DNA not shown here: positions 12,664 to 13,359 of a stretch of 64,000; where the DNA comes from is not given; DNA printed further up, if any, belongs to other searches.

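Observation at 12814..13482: Unrecognised two-gene module (X -> <- Y) with a conserved 78-nt codon-aligned antisense overlap, present in 3 copies plus a remnant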

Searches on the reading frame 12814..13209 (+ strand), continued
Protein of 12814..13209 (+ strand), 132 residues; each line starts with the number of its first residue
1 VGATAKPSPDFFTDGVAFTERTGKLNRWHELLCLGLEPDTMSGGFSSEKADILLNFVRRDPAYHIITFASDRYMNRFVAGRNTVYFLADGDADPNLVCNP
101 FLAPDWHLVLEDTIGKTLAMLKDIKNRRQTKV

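Call 46: search_protein_families(library=ncbifam, proteins=[window:12814-13209:+, L070:1314-1712:+, L070:1641-1979:-, L041:3564-3953:+, L041:3891-4226:-, P0123, P0111], max_evalue=0.1)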
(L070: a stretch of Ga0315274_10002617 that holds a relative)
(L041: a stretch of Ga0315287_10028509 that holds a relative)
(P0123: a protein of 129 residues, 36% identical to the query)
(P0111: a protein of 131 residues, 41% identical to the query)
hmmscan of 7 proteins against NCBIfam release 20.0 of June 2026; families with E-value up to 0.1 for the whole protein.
window:12814-13209:+ (132 aa): 0 families

L070:1314-1712:+ (133 aa): 0 families

L070:1641-1979:- (113 aa): 1 family
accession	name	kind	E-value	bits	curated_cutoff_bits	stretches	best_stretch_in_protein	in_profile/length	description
NF010553.0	PRK13947.1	equivalog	0.072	13.3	204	1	16-69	5-59/173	shikimate kinase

L041:3564-3953:+ (130 aa): 0 families

L041:3891-4226:- (112 aa): 1 family
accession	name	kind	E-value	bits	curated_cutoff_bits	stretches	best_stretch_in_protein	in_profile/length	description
NF045621.1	Npun_F0813_fam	hypoth_equivalog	0.073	12.7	210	0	34-91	38-95/221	Npun_F0813 family protein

P0123 (129 aa): 0 families

P0111 (131 aa): 1 family
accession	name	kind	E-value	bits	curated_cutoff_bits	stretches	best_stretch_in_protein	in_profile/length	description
NF008152.0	PRK10904.1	equivalog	0.044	13.2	441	1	69-107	132-170/271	adenine-specific DNA-methyltransferase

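Call 47: search_protein_families(library=phrogs, proteins=[window:12814-13209:+, L070:1314-1712:+, L070:1641-1979:-, L041:3564-3953:+, L041:3891-4226:-, P0123, P0111], max_evalue=0.1)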
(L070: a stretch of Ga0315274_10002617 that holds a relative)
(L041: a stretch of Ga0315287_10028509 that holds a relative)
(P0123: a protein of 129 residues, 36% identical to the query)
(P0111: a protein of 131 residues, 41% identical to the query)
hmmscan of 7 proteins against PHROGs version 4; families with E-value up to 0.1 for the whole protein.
window:12814-13209:+ (132 aa): 0 families

L070:1314-1712:+ (133 aa): 0 families

L070:1641-1979:- (113 aa): 0 families

L041:3564-3953:+ (130 aa): 0 families

L041:3891-4226:- (112 aa): 0 families

P0123 (129 aa): 0 families

P0111 (131 aa): 0 families

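Call 55: search_dna_similar(query=window:12814-13209:+, collection=phages, mode=protein, max_evalue=0.001)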
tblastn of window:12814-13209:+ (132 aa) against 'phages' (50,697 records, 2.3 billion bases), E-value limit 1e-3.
No match.

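Call 69: fold_search(model_id=the predicted structure, library=viral)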
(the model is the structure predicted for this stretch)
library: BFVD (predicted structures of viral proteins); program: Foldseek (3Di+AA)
matches with E <= 10: 178; with E <= 0.001: 0
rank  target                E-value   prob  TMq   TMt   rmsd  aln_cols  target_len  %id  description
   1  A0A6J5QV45            8.0e-02  0.91  0.45  0.52   5.8        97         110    7  Uncharacterized protein [uncultured Caudovirales phage]
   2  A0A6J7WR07            1.5e-01  0.77  0.44  0.35   4.2        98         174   14  Uncharacterized protein [uncultured Caudovirales phage]
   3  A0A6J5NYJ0            1.7e-01  0.85  0.47  0.47   5.4       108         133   11  Uncharacterized protein [uncultured Caudovirales phage]
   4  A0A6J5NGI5            2.2e-01  0.69  0.44  0.46   4.2       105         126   10  Uncharacterized protein [uncultured Caudovirales phage]
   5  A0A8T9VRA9            2.5e-01  0.18  0.24  0.15  13.2       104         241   12  (no name in the UniProt tables at hand)
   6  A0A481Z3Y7            6.7e-01  0.08  0.18  0.10  13.9        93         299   12  Uncharacterized protein [Pithovirus LCPAC104]
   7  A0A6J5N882            8.1e-01  0.05  0.14  0.09  12.3        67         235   18  Uncharacterized protein [uncultured Caudovirales phage]
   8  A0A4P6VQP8            1.0e+00  0.08  0.19  0.18   5.8        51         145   16  Uncharacterized protein [Mimivirus LCMiAC02]
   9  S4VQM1                1.6e+00  0.05  0.22  0.12  14.8       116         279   14  PAN APPLE domain containing protein [Pandoravirus dulcis]
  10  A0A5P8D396            2.1e+00  0.06  0.17  0.26   7.7        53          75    6  (no name in the UniProt tables at hand)
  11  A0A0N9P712            2.1e+00  0.06  0.18  0.23   5.5        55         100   16  Uncharacterized protein [Acidianus bottle-shaped virus 3 strain ABV3]
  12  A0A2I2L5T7            2.1e+00  0.04  0.21  0.09  15.8       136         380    7  Uncharacterized protein [Orpheovirus IHUMI-LCC2]
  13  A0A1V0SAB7            2.3e+00  0.07  0.21  0.15  11.0        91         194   14  Uncharacterized protein [Catovirus CTV1]
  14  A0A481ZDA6            2.3e+00  0.07  0.20  0.13  13.7        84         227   12  Uncharacterized protein [Pithovirus LCPAC406]
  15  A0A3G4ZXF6            2.3e+00  0.07  0.25  0.12   8.8       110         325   13  Uncharacterized protein [Faunusvirus sp.]
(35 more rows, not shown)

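Call 70: find_encoding_contigs(protein=P0109, flank=6000, max_places=2)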
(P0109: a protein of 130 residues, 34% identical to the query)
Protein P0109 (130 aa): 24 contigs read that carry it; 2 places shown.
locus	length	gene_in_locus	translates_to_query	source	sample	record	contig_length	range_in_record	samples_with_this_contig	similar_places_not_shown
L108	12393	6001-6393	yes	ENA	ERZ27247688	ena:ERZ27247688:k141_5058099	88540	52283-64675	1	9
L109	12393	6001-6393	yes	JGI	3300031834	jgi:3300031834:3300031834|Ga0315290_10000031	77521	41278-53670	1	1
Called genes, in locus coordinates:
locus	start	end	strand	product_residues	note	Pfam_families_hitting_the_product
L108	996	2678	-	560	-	PF00929:RNase_T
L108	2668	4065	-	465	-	PF01979:Amidohydro_1, PF07969:Amidohydro_3 (weak)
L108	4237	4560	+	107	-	PF00462:Glutaredoxin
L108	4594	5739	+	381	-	PF01053:Cys_Met_Meta_PP, PF00155:Aminotran_1_2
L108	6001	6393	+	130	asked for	-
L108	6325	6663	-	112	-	-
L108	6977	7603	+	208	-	-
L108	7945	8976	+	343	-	PF00248:Aldo_ket_red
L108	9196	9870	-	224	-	PF06414:Zeta_toxin (faint), PF00485:PRK, PF13238:AAA_18 (weak)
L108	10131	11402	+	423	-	PF12471:GTP_CH_N, PF00925:GTP_cyclohydro2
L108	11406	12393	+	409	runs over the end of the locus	PF07958:DUF1688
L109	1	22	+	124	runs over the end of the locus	PF18480:DUF5615 (weak)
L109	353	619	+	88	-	-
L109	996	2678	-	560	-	PF00929:RNase_T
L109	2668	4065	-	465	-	PF01979:Amidohydro_1, PF07969:Amidohydro_3 (weak)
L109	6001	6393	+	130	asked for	-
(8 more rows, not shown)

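Call 71: find_encoding_contigs(protein=P0127, flank=6000, max_places=2)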
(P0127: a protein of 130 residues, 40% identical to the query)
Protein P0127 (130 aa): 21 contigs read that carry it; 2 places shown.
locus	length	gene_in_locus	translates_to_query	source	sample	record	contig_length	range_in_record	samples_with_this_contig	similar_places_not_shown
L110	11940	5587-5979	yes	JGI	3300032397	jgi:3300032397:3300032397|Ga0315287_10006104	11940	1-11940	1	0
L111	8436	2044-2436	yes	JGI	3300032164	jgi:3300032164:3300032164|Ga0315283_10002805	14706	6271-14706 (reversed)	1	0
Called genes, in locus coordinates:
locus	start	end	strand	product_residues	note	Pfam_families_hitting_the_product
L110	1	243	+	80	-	?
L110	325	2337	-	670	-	-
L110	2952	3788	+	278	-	PF05050:Methyltransf_21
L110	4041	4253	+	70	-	PF13173:AAA_14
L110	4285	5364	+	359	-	PF13173:AAA_14, PF13635:DUF4143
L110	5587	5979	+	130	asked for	-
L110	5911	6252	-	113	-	-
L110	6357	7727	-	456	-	PF03007:WS_DGAT_cat, PF06974:WS_DGAT_C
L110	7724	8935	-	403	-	PF05626:DUF790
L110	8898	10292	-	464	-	PF18458:XPB_DRD, PF00270:DEAD, PF04851:ResIII, PF16203:ERCC3_RAD25_C, PF00271:Helicase_C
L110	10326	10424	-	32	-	-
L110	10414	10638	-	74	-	-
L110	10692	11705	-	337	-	-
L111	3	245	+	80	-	?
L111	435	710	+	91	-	PF13173:AAA_14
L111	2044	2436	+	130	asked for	-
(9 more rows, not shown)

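Call 80: search_protein_families(library=pfam, proteins=[L095:10718-11656:+, L095:11798-12133:+, L095:12136-12651:+, L108:6977-7600:+], max_evalue=0.001)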
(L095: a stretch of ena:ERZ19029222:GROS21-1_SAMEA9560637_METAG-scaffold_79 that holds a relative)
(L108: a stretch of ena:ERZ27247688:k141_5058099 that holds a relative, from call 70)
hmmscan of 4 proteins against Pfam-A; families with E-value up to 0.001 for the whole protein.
L095:10718-11656:+ (313 aa): 0 families

L095:11798-12133:+ (112 aa): 0 families

L095:12136-12651:+ (172 aa): 0 families

L108:6977-7600:+ (208 aa): 0 families
